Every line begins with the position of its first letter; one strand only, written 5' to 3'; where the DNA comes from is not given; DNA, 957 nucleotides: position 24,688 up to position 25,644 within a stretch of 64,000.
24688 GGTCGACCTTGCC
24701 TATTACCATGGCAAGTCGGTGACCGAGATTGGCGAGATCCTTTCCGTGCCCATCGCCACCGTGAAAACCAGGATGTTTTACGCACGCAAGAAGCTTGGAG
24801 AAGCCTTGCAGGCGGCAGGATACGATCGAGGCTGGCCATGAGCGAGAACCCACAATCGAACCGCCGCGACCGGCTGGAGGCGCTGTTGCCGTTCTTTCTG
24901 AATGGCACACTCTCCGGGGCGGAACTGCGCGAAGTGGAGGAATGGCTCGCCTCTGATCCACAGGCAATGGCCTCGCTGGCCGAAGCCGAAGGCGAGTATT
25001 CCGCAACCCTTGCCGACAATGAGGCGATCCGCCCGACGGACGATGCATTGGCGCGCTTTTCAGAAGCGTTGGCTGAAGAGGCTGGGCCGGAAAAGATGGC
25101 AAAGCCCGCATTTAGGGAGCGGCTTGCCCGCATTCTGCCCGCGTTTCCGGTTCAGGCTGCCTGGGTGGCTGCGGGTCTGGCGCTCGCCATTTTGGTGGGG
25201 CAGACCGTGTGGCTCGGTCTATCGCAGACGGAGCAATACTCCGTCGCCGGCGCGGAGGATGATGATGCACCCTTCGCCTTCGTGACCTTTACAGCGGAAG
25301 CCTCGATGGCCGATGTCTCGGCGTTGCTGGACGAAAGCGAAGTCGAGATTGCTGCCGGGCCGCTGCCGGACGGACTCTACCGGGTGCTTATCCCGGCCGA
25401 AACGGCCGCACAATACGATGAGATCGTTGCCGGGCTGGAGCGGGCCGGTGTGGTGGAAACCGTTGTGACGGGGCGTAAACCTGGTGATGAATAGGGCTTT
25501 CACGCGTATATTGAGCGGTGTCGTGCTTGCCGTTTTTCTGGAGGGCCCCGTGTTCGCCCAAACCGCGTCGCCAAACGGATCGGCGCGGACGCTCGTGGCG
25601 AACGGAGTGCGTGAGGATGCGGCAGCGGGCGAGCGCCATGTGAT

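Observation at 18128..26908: ECF sigma / anti-sigma / subtilase module divergent from a two-gene operon for Cys-rich secreted proteins, next to tRNA(CAU)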

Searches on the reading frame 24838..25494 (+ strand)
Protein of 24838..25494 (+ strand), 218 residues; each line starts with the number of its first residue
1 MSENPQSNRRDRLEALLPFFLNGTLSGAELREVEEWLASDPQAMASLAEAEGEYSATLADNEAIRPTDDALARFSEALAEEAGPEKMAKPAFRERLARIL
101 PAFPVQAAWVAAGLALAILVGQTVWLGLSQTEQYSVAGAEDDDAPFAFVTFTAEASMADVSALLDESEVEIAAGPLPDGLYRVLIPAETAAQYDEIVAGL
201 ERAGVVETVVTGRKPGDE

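Call 4: search_protein_families(library=pfam, proteins=[window:24838-25494:+], max_evalue=0.01)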
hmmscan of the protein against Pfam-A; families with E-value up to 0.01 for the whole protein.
window:24838-25494:+ (218 aa): 0 families

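Call 5: search_protein_families(library=ncbifam, proteins=[window:24838-25494:+], max_evalue=0.01)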
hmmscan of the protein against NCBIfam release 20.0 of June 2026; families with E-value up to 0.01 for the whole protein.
window:24838-25494:+ (218 aa): 2 families
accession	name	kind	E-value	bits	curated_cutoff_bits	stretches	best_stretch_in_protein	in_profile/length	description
NF052375.1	antisigma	equivalog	6.2e-08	32.9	100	1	22-159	7-140/217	anti-sigma factor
NF010501.0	PRK13920.1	subfamily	0.00082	19.1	225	0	14-93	5-71/213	putative anti-sigmaE protein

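Call 32: find_homologous_proteins(query=window:24838-25494:+, max_evalue=0.001)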
Query window:24838-25494:+ (218 aa): 102 proteins with E <= 0.001 among 7018 candidates.
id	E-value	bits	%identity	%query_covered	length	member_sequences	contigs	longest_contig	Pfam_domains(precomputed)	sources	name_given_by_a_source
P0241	3.0e-131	454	100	100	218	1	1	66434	-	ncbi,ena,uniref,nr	ncbi:hypothetical protein [uncultured Nitratireductor sp.]|uniref:hypothetical protein n=1 Tax=uncul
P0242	3.8e-108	378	84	100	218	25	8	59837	-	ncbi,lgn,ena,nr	ncbi:MAG: hypothetical protein CMH69_08160 [Nitratireductor sp.]|nr:hypothetical protein [Nitratired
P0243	3.7e-104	365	82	100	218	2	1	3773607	-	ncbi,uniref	ncbi:hypothetical protein [Nitratireductor sp. L15S-10]|uniref:hypothetical protein n=1 Tax=Nitratir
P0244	8.3e-102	358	82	100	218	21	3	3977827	-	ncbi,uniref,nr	ncbi:hypothetical protein JYP46_11710 [Nitratireductor aquimarinus]|uniref:hypothetical protein n=1 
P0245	1.7e-100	353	78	100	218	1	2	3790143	-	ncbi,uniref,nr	ncbi:hypothetical protein ACFPOD_10535 [Nitratireductor kimnyeongensis]|uniref:Anti-sigma factor n=1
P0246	3.8e-96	339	78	100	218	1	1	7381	-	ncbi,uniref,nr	ncbi:hypothetical protein [Nitratireductor sp. ZSWI3]|uniref:hypothetical protein n=1 Tax=Nitratired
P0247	9.6e-95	334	76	99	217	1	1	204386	-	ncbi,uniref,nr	ncbi:hypothetical protein [Nitratireductor soli]|uniref:hypothetical protein n=1 Tax=Nitratireductor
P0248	2.2e-94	333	75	100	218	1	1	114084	-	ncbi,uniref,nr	ncbi:hypothetical protein [Nitratireductor pacificus]|uniref:Anti-sigma factor n=1 Tax=Nitratireduct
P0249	6.2e-88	312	70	100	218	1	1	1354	-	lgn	-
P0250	9.4e-88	312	70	100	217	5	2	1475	-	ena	-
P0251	2.4e-71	258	60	100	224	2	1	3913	-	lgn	-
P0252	7.3e-56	208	50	100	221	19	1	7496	-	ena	-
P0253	2.0e-53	200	52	100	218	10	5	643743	-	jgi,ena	jgi:anti-sigma factor RsiW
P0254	1.8e-51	193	49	100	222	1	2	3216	-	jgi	jgi:anti-sigma-K factor RskA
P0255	4.5e-51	192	50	100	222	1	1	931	-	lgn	-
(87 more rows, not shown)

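Call 44: predict_structure(alignment_id=A2)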
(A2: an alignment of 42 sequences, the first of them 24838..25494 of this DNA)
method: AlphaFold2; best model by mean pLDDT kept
length: 218 residues; sequences in the alignment: 42
mean_pLDDT: 79.6   pTM: 0.38
mean pLDDT of the five models: 79.6, 78.8, 77.6, 77.6, 75.8
residues with pLDDT >= 90: 76; 70-90: 81; 50-70: 48; < 50: 13
segments of 3 or more residues with pLDDT < 50: 129-139
pLDDT, mean of each block of 10 residues (from residue 1): 66 92 91 92 87 84 83 84 59 65 63 74 58 45 83 91 91 86 91 93 92 79
secondary structure, 60 per line:
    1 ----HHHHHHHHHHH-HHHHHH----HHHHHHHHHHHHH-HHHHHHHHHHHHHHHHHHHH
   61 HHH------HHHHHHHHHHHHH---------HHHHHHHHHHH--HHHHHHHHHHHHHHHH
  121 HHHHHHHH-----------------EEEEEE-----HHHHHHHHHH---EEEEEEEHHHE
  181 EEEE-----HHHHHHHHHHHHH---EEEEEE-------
elements in order: H5-15 H17-22 H27-39 H41-63 H70-82 H92-102 H105-128 E146-151 H157-166 E170-176 E180-184 H190-202 E206-211

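Call 46: fold_search(model_id=the predicted structure, library=pdb)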
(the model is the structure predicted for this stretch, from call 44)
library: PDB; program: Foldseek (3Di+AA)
matches with E <= 10: 1167; with E <= 0.001: 0
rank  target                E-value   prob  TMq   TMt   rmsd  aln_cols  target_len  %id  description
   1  3whi_A                1.3e-02  1.00  0.25  0.16   2.6        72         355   12  Crystal structure of unautoprocessed form of IS1-inserted Pro-subtilisin E (released 2013-12-25)
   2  1scj_B                1.6e-02  1.00  0.25  0.66   5.0        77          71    9  CRYSTAL STRUCTURE OF SUBTILISIN-PROPEPTIDE COMPLEX (released 1998-12-09)
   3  2bxj_A                1.6e-02  0.93  0.19  0.36   7.1        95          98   12  Double Mutant of the Ribosomal Protein S6 (released 2005-10-26)
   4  9hqv_Bc               1.7e-02  0.97  0.20  0.36   8.3       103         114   17  Cryo-EM structure of the small subunit of the mitochondrial ribosome from Toxoplasma gondii (released 2025-06-11)
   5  1g1x_A                2.4e-02  0.90  0.19  0.36   7.1        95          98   13  STRUCTURE OF RIBOSOMAL PROTEINS S15, S6, S18, AND 16S RIBOSOMAL RNA (released 2000-10-30)
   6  2bvz                  2.5e-02  0.95  0.20  0.40   6.5        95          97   14  Mutant of the Ribosomal Protein S6 (released 2005-10-26)
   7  1vr6_A                2.7e-02  1.00  0.25  0.17   3.7        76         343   16  Crystal structure of Phospho-2-dehydro-3-deoxyheptonate aldolase (DAHP synthase) (TM0343) from Thermotoga Maritima at  (released 2005-03-08)
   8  1ris                  2.7e-02  0.94  0.21  0.40   6.6        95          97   14  CRYSTAL STRUCTURE OF THE RIBOSOMAL PROTEIN S6 FROM THERMUS THERMOPHILUS (released 1994-09-30)
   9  2yy3_A                2.9e-02  0.98  0.23  0.48   4.8        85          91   19  Crystal Structure of translation elongation factor EF-1 beta from Pyrococcus horikoshii (released 2007-10-30)
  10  2lqj_MODEL_1_A        2.9e-02  0.96  0.23  0.43   5.2        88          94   19  Solution structure of the C-terminal domain of the MgtC protein from Mycobacterium tuberculosis (released 2012-03-21)
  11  2z58_B                3.2e-02  1.00  0.24  0.67   3.3        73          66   16  Crystal structure of G56W-propeptide:S324A-subtilisin complex (released 2008-01-01)
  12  3wqb_B                4.4e-02  0.99  0.23  0.46   4.7        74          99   18  Crystal structure of aeromonas sobria serine protease (ASP) and the chaperone (ORF2) complex (released 2015-03-25)
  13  2bz2_MODEL_1_A        4.4e-02  0.97  0.24  0.55   4.1        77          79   17  Solution structure of NELF E RRM (released 2006-08-16)
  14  6i6e                  4.4e-02  0.82  0.19  0.37   7.0        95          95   12  Circular permutant of ribosomal protein S6, swap strand 1 , L10A mutant (released 2019-11-27)
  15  1vr6_C                4.7e-02  0.96  0.21  0.14   4.3        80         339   18  Crystal structure of Phospho-2-dehydro-3-deoxyheptonate aldolase (DAHP synthase) (TM0343) from Thermotoga Maritima at  (released 2005-03-08)
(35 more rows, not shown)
